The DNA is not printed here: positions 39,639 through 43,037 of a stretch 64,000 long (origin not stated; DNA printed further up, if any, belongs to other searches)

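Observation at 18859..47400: One locus of about 9,500 codons encoding a giant Calx-beta/FN3/LRR/cadherin-like autotransporter adhesin, split over four frames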

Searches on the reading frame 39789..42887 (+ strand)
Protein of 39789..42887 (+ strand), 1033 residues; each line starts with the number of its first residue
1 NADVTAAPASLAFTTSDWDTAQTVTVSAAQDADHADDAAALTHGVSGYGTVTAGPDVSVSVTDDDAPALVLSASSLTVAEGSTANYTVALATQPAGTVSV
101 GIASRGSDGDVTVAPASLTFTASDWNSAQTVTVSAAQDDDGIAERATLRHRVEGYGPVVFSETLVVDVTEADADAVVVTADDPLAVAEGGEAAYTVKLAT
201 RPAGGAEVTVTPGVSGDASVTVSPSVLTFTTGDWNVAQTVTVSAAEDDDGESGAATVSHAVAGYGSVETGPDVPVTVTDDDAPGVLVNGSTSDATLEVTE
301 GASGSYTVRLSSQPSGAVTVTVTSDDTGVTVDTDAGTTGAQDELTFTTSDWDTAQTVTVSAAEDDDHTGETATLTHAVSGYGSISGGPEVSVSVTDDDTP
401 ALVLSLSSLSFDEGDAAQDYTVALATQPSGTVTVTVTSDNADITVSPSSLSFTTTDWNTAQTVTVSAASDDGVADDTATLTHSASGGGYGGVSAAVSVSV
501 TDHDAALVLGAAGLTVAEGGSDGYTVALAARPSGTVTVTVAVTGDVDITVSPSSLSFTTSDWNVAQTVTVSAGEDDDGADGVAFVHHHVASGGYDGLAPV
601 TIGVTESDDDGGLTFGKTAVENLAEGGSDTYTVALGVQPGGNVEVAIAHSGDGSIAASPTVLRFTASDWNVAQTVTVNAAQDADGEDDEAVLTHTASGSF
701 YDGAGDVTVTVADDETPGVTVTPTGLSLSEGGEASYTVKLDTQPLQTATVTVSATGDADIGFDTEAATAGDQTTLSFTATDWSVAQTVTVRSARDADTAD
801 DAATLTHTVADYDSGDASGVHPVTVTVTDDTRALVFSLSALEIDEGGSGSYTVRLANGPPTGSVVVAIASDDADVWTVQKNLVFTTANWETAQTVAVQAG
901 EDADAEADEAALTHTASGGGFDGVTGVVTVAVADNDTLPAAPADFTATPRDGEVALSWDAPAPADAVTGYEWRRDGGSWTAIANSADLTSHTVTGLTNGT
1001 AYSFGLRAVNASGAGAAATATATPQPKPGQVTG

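Call 44: search_protein_families(library=pfam, proteins=[window:39789-42887:+], max_evalue=0.1)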
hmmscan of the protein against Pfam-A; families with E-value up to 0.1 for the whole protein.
window:39789-42887:+ (1033 aa): 7 families
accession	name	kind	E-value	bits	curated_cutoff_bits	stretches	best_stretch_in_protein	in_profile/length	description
PF17766.7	fn3_6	-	2e-18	66.8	26.4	0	531-575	30-74/99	Fibronectin type-III domain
PF00041.27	fn3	-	4.1e-09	37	25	1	941-1017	2-77/84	Fibronectin type III domain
PF14059.11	DUF4251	-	0.0029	18.1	27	0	409-441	92-124/133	Domain of unknown function (DUF4251)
PF25059.1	FN3_DSCAM-DSCAML_C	-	0.0044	17.8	39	1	977-1026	33-82/89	DSCAM/DSCAML C-terminal Fn3-like domain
PF02120.21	Flg_hook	-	0.0068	16.7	29.8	0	305-341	14-50/85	Flagellar hook-length control protein FliK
PF16323.11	DUF4959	-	0.0072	17.1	32.9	1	934-1019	14-100/106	Domain of unknown function (DUF4959)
PF02510.20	SPAN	-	0.084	13.6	24.8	0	340-370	3-33/84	Surface presentation of antigen domain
